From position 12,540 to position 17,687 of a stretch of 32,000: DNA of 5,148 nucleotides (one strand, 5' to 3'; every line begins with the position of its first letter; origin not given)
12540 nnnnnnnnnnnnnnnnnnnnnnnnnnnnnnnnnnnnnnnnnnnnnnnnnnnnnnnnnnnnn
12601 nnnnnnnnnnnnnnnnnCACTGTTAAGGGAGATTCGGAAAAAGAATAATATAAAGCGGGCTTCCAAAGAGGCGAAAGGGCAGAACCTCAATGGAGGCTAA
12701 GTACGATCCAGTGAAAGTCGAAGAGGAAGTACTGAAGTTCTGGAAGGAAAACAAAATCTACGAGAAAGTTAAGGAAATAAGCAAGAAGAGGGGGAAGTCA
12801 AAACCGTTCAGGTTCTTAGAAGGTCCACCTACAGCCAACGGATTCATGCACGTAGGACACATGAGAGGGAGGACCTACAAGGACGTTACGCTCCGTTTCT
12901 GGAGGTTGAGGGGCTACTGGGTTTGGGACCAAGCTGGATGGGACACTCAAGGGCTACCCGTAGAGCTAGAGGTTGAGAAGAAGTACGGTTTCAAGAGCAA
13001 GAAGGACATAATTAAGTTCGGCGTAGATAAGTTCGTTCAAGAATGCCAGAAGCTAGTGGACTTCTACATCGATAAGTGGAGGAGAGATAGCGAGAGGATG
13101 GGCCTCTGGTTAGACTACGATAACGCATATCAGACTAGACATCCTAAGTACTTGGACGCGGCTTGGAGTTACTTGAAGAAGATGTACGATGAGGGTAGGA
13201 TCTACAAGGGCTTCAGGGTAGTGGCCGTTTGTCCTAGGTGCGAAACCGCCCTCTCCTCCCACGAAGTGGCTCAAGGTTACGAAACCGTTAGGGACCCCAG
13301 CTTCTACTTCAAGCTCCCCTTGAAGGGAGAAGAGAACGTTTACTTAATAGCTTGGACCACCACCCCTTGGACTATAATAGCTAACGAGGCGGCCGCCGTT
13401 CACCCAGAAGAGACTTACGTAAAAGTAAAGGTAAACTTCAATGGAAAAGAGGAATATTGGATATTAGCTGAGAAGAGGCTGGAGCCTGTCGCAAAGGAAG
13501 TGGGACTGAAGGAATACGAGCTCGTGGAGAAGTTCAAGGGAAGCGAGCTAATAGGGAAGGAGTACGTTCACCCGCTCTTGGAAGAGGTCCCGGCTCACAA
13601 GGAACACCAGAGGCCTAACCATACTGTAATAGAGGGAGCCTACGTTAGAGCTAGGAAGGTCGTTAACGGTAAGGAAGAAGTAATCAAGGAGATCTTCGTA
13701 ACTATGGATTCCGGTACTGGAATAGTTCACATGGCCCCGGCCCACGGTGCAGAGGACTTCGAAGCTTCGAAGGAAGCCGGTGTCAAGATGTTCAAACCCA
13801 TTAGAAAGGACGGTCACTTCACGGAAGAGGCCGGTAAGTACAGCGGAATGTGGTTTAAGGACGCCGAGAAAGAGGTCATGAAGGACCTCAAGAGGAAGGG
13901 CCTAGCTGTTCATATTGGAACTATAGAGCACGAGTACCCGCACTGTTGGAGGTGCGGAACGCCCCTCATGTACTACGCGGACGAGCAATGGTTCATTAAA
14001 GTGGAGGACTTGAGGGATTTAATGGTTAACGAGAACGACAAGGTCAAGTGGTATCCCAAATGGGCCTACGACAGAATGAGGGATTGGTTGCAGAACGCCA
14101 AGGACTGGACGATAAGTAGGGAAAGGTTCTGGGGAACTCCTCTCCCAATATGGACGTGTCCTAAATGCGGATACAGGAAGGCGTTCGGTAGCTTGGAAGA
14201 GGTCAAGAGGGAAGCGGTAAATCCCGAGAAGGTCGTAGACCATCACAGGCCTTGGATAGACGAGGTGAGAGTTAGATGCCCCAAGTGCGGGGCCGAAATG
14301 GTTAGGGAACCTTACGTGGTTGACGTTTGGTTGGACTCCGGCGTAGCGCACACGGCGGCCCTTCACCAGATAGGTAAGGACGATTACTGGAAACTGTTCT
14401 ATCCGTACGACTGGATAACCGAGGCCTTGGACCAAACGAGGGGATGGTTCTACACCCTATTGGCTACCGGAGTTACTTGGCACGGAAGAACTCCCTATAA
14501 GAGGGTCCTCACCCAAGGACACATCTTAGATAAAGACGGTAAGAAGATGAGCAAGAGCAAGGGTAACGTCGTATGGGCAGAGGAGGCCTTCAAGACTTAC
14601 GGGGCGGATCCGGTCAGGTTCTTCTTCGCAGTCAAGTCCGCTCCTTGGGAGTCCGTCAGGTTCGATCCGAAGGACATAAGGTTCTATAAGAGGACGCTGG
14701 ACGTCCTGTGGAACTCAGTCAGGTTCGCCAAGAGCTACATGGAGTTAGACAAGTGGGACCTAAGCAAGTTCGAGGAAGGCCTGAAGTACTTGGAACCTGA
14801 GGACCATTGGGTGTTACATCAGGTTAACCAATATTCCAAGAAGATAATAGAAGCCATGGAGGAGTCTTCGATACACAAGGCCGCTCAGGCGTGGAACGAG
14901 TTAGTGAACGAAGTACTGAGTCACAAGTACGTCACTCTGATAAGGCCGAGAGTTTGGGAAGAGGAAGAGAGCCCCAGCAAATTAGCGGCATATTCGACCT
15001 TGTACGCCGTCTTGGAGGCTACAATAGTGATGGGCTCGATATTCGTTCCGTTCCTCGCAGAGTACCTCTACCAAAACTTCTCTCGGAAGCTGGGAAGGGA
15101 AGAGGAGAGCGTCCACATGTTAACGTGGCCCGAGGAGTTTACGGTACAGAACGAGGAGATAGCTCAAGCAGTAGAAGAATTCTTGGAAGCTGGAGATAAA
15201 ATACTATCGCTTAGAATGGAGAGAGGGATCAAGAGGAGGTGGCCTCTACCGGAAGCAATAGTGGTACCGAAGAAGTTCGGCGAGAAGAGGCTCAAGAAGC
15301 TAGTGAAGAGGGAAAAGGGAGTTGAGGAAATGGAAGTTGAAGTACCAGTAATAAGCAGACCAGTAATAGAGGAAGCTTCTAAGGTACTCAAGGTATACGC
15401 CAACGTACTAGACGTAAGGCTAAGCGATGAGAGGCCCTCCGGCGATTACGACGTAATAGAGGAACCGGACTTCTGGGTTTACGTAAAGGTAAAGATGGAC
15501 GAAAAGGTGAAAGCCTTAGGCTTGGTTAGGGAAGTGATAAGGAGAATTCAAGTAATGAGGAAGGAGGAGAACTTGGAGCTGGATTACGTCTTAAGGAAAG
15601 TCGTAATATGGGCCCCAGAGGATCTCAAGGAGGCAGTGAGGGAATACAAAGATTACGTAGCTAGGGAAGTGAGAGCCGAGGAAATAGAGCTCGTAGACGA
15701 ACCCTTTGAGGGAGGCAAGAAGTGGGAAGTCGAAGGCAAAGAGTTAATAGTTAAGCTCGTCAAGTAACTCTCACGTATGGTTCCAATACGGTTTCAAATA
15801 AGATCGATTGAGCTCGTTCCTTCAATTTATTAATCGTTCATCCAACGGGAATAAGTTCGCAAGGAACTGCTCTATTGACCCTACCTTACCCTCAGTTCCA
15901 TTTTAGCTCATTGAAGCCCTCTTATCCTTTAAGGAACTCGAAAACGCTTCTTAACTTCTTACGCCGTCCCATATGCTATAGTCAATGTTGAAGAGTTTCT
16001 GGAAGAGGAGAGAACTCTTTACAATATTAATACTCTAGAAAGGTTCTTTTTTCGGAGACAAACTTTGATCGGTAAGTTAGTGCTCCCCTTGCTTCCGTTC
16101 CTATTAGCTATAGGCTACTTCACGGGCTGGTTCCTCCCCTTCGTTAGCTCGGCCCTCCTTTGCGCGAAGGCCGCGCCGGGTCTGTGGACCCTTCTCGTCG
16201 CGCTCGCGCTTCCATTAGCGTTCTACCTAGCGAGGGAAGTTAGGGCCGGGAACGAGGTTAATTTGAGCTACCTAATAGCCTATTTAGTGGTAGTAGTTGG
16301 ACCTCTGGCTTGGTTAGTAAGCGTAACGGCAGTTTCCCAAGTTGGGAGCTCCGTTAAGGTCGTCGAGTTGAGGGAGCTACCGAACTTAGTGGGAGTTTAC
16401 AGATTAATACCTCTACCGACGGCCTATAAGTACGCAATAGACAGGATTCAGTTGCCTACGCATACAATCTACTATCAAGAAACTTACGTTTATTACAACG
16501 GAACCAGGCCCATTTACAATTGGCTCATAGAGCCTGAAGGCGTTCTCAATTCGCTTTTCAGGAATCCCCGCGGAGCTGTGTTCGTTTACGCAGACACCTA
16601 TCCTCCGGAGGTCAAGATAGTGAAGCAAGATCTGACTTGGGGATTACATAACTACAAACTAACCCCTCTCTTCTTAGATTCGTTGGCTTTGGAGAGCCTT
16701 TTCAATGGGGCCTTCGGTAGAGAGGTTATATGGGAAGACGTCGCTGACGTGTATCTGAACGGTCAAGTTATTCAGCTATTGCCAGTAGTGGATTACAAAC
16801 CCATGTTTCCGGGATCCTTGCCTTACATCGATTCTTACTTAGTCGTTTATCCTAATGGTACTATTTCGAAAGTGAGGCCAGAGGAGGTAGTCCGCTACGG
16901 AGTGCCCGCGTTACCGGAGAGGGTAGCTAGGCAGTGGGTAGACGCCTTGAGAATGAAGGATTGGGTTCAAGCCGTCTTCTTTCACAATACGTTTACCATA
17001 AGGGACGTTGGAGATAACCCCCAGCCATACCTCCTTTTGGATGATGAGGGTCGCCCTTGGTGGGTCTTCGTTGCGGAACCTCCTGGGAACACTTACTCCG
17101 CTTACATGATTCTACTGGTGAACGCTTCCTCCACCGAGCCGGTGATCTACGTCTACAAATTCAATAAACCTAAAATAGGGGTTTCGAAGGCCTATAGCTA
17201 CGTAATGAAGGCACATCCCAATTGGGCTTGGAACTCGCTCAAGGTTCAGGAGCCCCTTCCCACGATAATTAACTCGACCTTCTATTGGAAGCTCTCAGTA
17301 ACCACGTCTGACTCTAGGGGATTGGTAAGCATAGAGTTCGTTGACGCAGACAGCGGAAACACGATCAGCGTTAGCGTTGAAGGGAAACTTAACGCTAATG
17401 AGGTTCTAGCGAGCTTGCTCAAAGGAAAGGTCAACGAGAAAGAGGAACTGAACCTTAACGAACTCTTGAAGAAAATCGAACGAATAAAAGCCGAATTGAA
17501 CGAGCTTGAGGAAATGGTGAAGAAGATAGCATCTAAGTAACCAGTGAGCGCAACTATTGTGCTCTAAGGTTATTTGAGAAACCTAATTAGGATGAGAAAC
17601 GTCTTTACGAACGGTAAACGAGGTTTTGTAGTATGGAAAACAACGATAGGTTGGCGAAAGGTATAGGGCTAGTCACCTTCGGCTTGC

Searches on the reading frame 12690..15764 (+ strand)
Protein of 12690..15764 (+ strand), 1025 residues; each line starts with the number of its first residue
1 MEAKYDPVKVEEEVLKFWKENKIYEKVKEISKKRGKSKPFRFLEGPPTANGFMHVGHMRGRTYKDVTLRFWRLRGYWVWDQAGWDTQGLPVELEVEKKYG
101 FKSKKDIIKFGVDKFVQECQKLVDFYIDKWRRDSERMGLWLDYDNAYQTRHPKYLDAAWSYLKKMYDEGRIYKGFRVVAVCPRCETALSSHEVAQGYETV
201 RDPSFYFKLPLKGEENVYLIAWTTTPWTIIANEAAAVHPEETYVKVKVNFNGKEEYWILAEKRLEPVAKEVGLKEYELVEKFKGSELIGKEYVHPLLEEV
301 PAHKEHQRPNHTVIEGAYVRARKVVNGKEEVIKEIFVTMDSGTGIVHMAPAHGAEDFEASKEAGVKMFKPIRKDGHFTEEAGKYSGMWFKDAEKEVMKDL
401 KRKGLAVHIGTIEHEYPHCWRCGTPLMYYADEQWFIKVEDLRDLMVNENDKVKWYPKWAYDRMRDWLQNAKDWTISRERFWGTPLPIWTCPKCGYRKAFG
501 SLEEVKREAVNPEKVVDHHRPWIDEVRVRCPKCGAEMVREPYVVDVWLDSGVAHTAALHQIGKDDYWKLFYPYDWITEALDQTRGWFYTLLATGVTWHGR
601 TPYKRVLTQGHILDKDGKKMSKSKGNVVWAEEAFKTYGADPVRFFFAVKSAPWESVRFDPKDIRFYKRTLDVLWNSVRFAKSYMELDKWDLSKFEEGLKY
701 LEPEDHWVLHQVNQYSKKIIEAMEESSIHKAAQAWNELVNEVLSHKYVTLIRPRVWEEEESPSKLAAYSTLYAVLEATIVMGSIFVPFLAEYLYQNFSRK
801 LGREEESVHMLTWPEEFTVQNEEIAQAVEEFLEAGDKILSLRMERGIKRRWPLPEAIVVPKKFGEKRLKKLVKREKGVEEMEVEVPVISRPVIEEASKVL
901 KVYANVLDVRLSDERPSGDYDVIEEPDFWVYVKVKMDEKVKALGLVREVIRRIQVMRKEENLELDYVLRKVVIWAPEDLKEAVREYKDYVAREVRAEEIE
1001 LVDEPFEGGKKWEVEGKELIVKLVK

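Call 72: search_protein_families(library=pfam, proteins=[window:12690-15764:+], max_evalue=0.001)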
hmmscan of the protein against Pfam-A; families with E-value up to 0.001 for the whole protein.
window:12690-15764:+ (1025 aa): 6 families
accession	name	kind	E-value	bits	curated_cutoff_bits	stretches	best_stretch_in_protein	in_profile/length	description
PF00133.28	tRNA-synt_1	-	1.1e-106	357.5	22.7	1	14-654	2-409/414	tRNA synthetases class I (I, L, M and V)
PF08264.19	Anticodon_1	-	2.5e-27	96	25.1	1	705-855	1-146/148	Anticodon-binding domain of tRNA ligase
PF09334.17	tRNA-synt_1g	-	7.2e-20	71.5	20.1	2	543-663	244-371/391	tRNA synthetases class I (M)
PF19302.4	DUF5915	-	6.2e-13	49.1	27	1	918-1024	90-193/195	Domain of unknown function (DUF5915)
PF01406.26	tRNA-synt_1e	-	1.3e-05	25.1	27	0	598-648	233-282/301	tRNA synthetases class I (C) catalytic domain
PF01921.24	tRNA-synt_1f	-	4.9e-05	22.8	27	1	611-664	274-326/360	tRNA synthetases class I (K)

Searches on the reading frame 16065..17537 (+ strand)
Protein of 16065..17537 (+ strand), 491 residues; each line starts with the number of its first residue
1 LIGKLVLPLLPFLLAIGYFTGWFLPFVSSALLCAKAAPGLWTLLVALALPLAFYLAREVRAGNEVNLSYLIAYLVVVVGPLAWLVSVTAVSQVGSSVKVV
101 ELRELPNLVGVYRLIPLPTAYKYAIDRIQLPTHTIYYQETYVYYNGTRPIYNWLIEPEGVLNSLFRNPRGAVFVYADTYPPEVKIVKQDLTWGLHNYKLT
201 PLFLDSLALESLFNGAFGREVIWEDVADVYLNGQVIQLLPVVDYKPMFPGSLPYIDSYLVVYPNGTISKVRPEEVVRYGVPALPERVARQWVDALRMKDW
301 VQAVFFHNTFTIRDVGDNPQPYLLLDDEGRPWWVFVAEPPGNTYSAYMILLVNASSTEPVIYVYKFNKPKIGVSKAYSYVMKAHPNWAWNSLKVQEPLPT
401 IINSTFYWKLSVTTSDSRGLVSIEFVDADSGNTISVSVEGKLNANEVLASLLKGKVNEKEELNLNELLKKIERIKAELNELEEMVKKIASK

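Call 7: search_protein_families(library=pfam, proteins=[window:16065-17537:+], max_evalue=1)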
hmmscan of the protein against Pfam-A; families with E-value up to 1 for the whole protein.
window:16065-17537:+ (491 aa): 4 families
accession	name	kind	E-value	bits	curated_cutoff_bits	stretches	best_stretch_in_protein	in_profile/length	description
PF10046.14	BLOC1_2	-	0.021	15.6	33.4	1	454-488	48-84/96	Biogenesis of lysosome-related organelles complex-1 subunit 2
PF17324.7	BLI1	-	0.094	13.9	26.9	1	424-488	21-81/111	BLOC-1 interactor 1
PF16740.10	SKA2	-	0.19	12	30.1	1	458-490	35-66/110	Spindle and kinetochore-associated protein 2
PF17597.7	DUF5493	-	0.45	11.2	27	0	66-113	22-69/82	Family of unknown function (DUF5493)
